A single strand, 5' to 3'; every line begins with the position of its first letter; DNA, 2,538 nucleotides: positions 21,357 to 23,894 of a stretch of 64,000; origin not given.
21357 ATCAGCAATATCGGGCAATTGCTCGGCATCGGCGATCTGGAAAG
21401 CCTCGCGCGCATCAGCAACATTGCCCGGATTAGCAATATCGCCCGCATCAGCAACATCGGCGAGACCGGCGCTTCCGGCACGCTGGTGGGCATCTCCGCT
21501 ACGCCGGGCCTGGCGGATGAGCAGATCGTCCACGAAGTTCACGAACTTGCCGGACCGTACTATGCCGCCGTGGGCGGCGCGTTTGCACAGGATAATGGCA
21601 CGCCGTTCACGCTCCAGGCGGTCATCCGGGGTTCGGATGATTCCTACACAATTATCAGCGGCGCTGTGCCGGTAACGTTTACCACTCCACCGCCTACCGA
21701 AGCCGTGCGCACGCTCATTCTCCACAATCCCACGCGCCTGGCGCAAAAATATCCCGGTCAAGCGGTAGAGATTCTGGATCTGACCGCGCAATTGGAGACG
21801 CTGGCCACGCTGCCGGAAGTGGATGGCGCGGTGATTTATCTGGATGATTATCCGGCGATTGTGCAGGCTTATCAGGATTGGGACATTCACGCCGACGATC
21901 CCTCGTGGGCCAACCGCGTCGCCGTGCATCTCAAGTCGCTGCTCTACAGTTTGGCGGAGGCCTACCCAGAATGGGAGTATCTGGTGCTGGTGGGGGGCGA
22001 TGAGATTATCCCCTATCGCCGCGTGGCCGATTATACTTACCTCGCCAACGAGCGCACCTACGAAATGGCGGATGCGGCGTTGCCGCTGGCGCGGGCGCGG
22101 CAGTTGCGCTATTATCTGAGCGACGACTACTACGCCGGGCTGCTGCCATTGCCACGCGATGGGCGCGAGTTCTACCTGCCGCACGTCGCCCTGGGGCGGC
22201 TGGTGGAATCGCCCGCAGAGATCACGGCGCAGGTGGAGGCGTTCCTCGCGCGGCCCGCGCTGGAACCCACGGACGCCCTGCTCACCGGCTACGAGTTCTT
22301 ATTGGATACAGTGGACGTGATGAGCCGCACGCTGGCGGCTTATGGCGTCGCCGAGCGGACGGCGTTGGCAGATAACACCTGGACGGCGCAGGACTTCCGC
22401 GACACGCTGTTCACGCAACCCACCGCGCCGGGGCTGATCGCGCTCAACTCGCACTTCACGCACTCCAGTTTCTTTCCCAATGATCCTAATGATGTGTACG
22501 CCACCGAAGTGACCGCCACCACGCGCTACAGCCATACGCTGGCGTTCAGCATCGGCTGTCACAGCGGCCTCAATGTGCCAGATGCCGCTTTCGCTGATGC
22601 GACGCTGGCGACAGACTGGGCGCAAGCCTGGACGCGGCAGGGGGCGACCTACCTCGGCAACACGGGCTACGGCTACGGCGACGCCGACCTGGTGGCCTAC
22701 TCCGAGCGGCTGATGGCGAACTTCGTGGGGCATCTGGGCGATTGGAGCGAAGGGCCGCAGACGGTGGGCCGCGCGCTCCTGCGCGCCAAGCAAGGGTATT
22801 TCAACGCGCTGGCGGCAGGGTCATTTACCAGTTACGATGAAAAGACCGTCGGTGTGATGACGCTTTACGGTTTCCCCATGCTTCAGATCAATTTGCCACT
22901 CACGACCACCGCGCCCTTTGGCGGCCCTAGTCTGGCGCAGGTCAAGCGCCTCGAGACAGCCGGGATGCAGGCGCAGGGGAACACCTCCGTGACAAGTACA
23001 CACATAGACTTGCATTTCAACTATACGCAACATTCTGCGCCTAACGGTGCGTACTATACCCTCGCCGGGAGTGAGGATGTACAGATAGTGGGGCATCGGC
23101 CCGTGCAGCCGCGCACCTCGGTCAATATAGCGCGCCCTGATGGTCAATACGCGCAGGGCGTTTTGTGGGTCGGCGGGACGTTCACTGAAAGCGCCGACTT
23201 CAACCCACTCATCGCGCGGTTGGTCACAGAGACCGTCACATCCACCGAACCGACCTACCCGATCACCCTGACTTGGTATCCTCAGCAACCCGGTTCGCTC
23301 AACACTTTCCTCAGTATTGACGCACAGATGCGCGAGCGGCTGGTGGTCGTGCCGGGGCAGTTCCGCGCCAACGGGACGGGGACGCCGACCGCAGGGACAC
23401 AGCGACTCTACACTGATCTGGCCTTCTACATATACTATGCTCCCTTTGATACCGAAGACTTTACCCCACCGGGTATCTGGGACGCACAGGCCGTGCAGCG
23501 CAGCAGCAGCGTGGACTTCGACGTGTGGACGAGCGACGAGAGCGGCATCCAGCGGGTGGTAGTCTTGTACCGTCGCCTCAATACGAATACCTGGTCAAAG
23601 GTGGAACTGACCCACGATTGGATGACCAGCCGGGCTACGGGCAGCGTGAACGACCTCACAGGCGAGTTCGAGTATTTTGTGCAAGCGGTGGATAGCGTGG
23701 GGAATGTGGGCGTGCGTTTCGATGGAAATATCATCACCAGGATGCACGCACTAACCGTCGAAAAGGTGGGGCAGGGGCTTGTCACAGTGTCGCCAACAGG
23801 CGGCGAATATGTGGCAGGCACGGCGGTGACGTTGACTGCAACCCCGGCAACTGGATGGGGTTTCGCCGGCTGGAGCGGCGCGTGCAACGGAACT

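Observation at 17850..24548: Giant surface protein with a perfect-frame 1551-bp tandem module duplication and multi-domain architecture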

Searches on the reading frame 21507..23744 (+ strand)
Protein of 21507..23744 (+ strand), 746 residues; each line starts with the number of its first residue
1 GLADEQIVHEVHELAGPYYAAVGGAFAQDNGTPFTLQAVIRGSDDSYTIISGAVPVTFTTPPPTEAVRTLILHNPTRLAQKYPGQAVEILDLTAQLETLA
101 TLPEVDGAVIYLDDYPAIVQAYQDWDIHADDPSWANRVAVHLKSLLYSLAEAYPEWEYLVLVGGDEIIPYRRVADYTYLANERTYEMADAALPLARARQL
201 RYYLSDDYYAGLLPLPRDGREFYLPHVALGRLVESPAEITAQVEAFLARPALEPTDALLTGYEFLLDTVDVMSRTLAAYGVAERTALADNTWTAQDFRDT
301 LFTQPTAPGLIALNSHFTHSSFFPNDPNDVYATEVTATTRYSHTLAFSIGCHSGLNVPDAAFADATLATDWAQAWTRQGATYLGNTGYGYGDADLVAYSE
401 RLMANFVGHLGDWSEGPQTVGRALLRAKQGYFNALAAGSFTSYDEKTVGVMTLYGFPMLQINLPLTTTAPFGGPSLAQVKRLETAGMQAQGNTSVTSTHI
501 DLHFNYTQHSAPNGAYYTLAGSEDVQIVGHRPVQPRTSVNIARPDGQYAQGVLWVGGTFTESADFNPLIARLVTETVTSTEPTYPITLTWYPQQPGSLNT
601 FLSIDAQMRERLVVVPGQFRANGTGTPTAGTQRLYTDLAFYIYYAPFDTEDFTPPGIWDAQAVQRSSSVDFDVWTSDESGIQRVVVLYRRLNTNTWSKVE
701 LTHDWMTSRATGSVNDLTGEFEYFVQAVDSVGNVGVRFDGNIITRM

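Call 11: find_homologous_proteins(query=window:21507-23744:+, max_evalue=0.001)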
Query seq(746 aa) (746 aa): 101 proteins with E <= 0.001 among 8000 candidates.
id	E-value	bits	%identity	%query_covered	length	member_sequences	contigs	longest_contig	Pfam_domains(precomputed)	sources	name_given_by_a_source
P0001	4.4e-222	757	51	99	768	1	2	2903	-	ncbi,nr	ncbi:MAG: hypothetical protein KA764_21665, partial [Anaerolineales bacterium]|nr:hypothetical prote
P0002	8.9e-213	727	51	90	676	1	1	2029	PF01364.25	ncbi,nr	ncbi:MAG: hypothetical protein GY832_00520, partial [Chloroflexi bacterium]|nr:hypothetical protein 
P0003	1.6e-209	716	49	99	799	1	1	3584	PF01364.25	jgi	jgi:hypothetical protein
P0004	2.1e-206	706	51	93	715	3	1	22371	PF01364.25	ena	-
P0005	2.4e-198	679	49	96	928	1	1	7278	PF00801.27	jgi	jgi:hypothetical protein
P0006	5.3e-198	678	48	99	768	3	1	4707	PF01364.25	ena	-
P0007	1.4e-193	663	47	98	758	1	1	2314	PF01364.25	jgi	jgi:hypothetical protein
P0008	1.7e-193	663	49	98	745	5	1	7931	PF01364.25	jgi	-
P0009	2.2e-191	656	47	97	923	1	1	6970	PF01364.25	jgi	jgi:hypothetical protein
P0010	4.6e-190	652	51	80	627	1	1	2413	PF01364.25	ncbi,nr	ncbi:MAG: hypothetical protein GY805_33160 [Chloroflexi bacterium]|nr:hypothetical protein [Chlorofl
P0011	3.8e-184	632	53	76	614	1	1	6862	PF01364.25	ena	-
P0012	1.6e-181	623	52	77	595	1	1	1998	PF01364.25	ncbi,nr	ncbi:MAG TPA: C25 family cysteine peptidase, partial [Chloroflexota bacterium]|nr:C25 family cystein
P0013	9.4e-181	621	50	80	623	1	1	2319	PF01364.25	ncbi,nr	ncbi:MAG: hypothetical protein KC434_16805, partial [Anaerolineales bacterium]|nr:hypothetical prote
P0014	3.0e-178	613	42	99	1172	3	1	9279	PF13517.13,PF01364.25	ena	-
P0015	4.0e-178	612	56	68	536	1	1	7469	-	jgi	jgi:hypothetical protein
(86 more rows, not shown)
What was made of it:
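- Peptidase: 101 homologs, some named 'C25 family cysteine peptidase' (call 11).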

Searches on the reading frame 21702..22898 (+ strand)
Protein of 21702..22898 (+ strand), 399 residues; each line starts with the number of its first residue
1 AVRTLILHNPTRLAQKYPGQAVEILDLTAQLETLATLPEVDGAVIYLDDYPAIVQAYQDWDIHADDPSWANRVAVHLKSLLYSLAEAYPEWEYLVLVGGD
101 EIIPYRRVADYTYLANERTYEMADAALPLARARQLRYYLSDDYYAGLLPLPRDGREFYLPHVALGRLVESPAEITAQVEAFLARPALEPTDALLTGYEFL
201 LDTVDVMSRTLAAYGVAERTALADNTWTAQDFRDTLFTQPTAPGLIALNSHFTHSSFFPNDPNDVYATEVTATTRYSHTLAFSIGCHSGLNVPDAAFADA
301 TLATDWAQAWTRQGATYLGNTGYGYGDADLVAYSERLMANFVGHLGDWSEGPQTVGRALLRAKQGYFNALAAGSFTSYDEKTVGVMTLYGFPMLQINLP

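Call 9: search_protein_families(library=pfam, proteins=[window:21702-22898:+], max_evalue=10)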
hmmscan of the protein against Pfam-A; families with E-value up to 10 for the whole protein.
seq(399 aa): 0 families

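Call 10: search_solved_structures(query=window:21702-22898:+, max_evalue=10, show_alignments=2)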
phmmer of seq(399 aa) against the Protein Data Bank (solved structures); distinct sequences matched with E-value up to 10: 2.
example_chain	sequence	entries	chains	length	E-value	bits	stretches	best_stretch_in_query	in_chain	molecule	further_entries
1eg2_A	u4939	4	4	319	0.32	13.2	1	13-78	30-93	MODIFICATION METHYLASE RSRI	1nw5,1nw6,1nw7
1nw8_A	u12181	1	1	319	0.4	12.9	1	13-78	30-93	MODIFICATION METHYLASE RSRI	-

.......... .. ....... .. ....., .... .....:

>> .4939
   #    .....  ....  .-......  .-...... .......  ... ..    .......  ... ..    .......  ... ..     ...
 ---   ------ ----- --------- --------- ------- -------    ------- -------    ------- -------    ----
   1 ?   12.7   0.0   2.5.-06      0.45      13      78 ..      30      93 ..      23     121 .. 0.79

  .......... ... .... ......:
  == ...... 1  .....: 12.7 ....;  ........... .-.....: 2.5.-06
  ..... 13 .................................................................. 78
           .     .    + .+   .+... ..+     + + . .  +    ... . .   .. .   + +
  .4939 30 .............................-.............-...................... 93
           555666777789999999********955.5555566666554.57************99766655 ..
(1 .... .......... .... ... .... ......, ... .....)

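Call 13: search_protein_families(library=pfam, alignment_id=A1, max_evalue=0.01)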
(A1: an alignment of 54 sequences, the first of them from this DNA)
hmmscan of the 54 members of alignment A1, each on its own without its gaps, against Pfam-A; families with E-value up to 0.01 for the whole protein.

A. member 1, seq(399 aa): 0 families

B. families by the number of members that match (of 54 scanned): 20 families
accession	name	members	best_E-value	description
PF01364.23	Peptidase_C25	26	4.4e-14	Peptidase family C25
PF00801.26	PKD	5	3e-10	PKD domain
PF02412.23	TSP_3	4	3.3e-22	Thrombospondin type 3 repeat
PF04151.21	PPC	4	1e-12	Bacterial pre-peptidase C-terminal domain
PF18911.6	PKD_4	4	3.5e-09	PKD domain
PF17963.7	Big_9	2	4.4e-20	Bacterial Ig domain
PF16640.11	Big_3_5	2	5.3e-19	Bacterial Ig-like domain (group 3)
PF17892.7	Cadherin_5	2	2.3e-14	Cadherin-like domain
PF07705.17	CARDB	2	2.9e-09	CARDB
PF00353.25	HemolysinCabind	1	2.9e-32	RTX calcium-binding nonapeptide repeat (4 copies)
PF24514.1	SpaA_4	1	1.4e-14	Prealbumin-like fold domain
PF02095.21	Extensin_1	1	1.3e-11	Extensin-like protein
PF13517.12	FG-GAP_3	1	2.2e-10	FG-GAP-like repeat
PF07969.17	Amidohydro_3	1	3.9e-07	Amidohydrolase family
PF19077.6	Big_13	1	5.2e-06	Bacterial Ig-like domain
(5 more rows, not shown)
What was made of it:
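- On PPC, bacterial pre-peptidase C-terminal domain (PF04151): Four homologs hit PF04151 (call 13).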

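Call 14: search_solved_structures(query=A1, max_evalue=1, show_alignments=2)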
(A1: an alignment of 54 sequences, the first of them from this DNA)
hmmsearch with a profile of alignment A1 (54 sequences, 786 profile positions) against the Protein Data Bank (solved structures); distinct sequences matched with E-value up to 1: 0.

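Call 26: predict_structure(alignment_id=A1)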
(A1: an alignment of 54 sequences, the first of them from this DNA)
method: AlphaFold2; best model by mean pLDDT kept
length: 399 residues; sequences in the alignment: 54
mean_pLDDT: 95.3   pTM: 0.94
mean pLDDT of the five models: 95.3, 95.3, 95.2, 94.4, 93.5
residues with pLDDT >= 90: 364; 70-90: 35; 50-70: 0; < 50: 0
segments of 3 or more residues with pLDDT < 50: none
pLDDT, mean of each block of 10 residues (from residue 1): 97 97 98 96 98 98 96 98 97 98 97 92 85 95 97 94 97 97 96 93 96 91 92 94 96 92 94 92 97 91 95 97 92 97 95 96 97 93 98 97
secondary structure, 60 per line:
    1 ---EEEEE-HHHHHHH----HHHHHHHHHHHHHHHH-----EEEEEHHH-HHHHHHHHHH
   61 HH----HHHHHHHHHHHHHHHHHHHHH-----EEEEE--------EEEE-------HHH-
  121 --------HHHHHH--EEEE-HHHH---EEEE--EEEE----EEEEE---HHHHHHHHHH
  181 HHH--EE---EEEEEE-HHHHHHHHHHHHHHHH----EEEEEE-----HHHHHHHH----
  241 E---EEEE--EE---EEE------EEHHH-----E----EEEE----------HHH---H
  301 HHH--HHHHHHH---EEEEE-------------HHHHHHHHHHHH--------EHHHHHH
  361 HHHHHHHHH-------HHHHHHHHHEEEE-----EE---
elements in order: E4-8 H10-16 H21-36 E42-46 H51-62 H67-87 E93-97 E106-109 H129-134 E137-140 H142-145 E149-152 E155-158 E163-167 H171-183 E191-196 H198-213 E218-223 H229-236 E245-248 E256-258 E280-283 H300-303 H306-312 E316-320 H334-345 H355-369 H377-385 E386-389
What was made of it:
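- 21702..22898 (+): C25-like (gingipain-fold) catalytic domain, aa 1285-1683. The candidate dyad is His1535 (22452-22454) and Cys1570 (22557-22559). AF2 pLDDT 95.3 (call 26).
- On Peptidase family C25 (Pfam PF01364 / MEROPS C25): AF2 model pLDDT 95.3 (call 26). In the model they follow strands 245-248 and 280-283 (call 26).
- AF2 pLDDT 95 with both residues just after strands (call 26).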

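Call 29: fold_search(model_id=the predicted structure, library=pdb)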
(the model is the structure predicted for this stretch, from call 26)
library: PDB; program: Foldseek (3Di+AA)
matches with E <= 10: 477; with E <= 0.001: 10
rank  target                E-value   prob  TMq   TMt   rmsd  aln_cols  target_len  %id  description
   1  4ief_D                8.9e-13  1.00  0.62  0.59   4.8       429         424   15  Complex of Porphyromonas gingivalis RgpB pro- and mature domains (released 2013-04-10)
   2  1cvr                  1.7e-12  1.00  0.65  0.61   4.3       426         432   15  Crystal structure of the Arg specific cysteine proteinase gingipain R (RGPB) (released 2000-03-01)
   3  4ief_B                5.1e-12  1.00  0.63  0.59   4.7       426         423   15  Complex of Porphyromonas gingivalis RgpB pro- and mature domains (released 2013-04-10)
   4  6i9a_A                1.4e-10  1.00  0.60  0.54   5.2       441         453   13  Porphyromonas gingivalis gingipain K (Kgp) in complex with inhibitor KYT-36 (released 2019-03-13)
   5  4rbm                  6.2e-10  1.00  0.57  0.51   5.6       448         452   12  Porphyromonas gingivalis gingipain K (Kgp) catalytic and immunoglobulin superfamily-like domains (released 2014-10-08)
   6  8tl0_C                1.3e-05  1.00  0.35  0.30  18.7       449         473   11  Structure of activated SAVED-CHAT filament (released 2024-03-06)
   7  8tl0_A                1.4e-05  1.00  0.33  0.28  18.5       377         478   14  Structure of activated SAVED-CHAT filament (released 2024-03-06)
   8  8tl0_B                3.8e-05  1.00  0.31  0.26  17.5       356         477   12  Structure of activated SAVED-CHAT filament (released 2024-03-06)
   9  8tl0_I                5.4e-05  1.00  0.33  0.28  17.0       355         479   14  Structure of activated SAVED-CHAT filament (released 2024-03-06)
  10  8tl0_D                6.4e-05  1.00  0.31  0.27  17.4       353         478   13  Structure of activated SAVED-CHAT filament (released 2024-03-06)
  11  7nj0_A                1.6e-03  1.00  0.34  0.13   6.1       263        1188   13  CryoEM structure of the human Separase-Cdk1-cyclin B1-Cks1 complex (released 2021-08-04)
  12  3r5k_B                1.8e-03  1.00  0.34  0.52   8.9       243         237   11  A designed redox-controlled caspase-7 (released 2011-06-29)
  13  4fdl_B                2.0e-03  1.00  0.37  0.57   8.7       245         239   11  Crystal structure of Caspase-7 (released 2012-08-01)
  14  5v6u_B                2.9e-03  1.00  0.35  0.61   5.9       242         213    8  Crystal structure of human caspase-7 soaked with allosteric inhibitor 2-[(2-acetylphenyl)sulfanyl]benzoic acid (released 2017-10-18)
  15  2fun_D                4.1e-03  1.00  0.33  0.52   9.8       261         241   10  alternative p35-caspase-8 complex (released 2006-06-27)
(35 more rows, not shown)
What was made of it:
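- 21702..22898 (+): Foldseek matches RgpB 1cvr/4ief at E ~1e-12, TM 0.59-0.65, and Kgp at E ~1e-10 (call 29).
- On Peptidase family C25 (Pfam PF01364 / MEROPS C25): They are followed by CHAT, separase, caspases and legumain (call 29).
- Closest known: Gingipains RgpB and Kgp of Porphyromonas gingivalis. Same: Best structural match over the whole 399-aa catalytic domain (E 1e-12 to 6e-10, TM 0.51-0.65; call 29).
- Foldseek top five hits are RgpB and Kgp, E 1e-12 to 6e-10 (call 29).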

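Call 46: search_solved_structures(query=A2, max_evalue=10, show_alignments=3)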
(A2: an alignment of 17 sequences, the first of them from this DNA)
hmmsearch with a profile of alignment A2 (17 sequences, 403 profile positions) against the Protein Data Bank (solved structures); distinct sequences matched with E-value up to 10: 2.
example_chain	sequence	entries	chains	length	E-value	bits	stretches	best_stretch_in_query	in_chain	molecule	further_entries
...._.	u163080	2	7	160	0.32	13.1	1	307-369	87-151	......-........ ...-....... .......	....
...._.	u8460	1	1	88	0.99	11.5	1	46-85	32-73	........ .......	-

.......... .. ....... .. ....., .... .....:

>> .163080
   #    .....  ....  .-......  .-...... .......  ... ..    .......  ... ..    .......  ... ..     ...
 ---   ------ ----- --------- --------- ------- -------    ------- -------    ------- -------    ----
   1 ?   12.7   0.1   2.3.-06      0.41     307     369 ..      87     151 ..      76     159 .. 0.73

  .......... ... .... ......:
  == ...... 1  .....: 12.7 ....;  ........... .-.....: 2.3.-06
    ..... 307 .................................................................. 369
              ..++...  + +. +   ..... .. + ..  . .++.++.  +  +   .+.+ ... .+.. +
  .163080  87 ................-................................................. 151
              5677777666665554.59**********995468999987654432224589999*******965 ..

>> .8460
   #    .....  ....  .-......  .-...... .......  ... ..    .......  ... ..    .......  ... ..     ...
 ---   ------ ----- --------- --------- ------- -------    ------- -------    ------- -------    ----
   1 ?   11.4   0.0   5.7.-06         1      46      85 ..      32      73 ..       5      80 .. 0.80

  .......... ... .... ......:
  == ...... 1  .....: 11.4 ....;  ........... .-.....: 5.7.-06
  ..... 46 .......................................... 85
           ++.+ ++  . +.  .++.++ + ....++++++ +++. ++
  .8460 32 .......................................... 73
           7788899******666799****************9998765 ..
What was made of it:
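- Sequence profiles do not reach any solved gingipain (calls 10, 14, 46).
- Tried and rejected: Sequence or profile searches of the PDB with the domain, with A1 and with the trimmed A2 found no gingipain hit, only chance matches (calls 10, 14, 46).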

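Call 80: search_protein_representatives(alignment_id=A1)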
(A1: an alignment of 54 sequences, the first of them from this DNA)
Query: 54 sequences, 786 profile positions. Proteins with E-value up to 0.001 (for the whole library): 5964; up to 1e-10: 4134; up to 1e-30: 2634. The best 150 are listed.
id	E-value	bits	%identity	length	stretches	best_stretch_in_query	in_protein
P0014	5.6e-286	967.4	-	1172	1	3-769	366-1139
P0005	4.0e-285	964.6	-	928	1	38-766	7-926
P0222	1.7e-276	936.1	-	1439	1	4-757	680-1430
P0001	1.9e-267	906.1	-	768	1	4-766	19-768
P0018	8.0e-256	867.7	-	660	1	113-766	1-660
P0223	9.3e-256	867.5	-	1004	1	31-757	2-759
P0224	6.7e-255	864.7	-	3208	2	39-746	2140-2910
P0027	3.3e-252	855.7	-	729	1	52-763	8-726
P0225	5.4e-245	831.9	-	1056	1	4-757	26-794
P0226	5.1e-244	828.7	-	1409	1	9-757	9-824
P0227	4.5e-242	822.2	-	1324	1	13-757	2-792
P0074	8.2e-237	804.8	-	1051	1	3-766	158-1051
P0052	1.3e-232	790.9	-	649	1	105-770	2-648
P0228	6.2e-231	785.4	-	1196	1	3-762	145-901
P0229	3.1e-229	779.8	-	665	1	104-765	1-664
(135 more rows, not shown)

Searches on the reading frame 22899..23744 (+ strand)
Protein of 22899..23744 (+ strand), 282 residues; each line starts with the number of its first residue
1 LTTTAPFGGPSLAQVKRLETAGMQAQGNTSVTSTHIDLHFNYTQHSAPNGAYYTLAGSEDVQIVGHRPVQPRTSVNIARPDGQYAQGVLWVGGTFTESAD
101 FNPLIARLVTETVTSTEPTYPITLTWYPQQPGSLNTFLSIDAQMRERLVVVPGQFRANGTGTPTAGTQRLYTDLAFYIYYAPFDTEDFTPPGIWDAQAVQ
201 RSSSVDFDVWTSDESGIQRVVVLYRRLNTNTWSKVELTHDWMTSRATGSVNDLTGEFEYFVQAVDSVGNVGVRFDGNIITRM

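Call 9: search_protein_families(library=pfam, proteins=[window:22899-23744:+], max_evalue=10)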
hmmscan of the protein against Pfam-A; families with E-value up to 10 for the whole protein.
seq(282 aa): 1 family
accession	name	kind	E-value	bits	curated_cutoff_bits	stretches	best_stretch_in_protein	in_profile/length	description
PF25059.1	FN3_DSCAM-DSCAML_C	-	0.012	16.4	39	1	204-262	7-61/89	DSCAM/DSCAML C-terminal Fn3-like domain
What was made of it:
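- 22899..23732 (+): Conserved beta-rich region after the catalytic domain (aa 1684-1961). It is part of the family core. Only a weak FN3-like Pfam hit (call 9).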
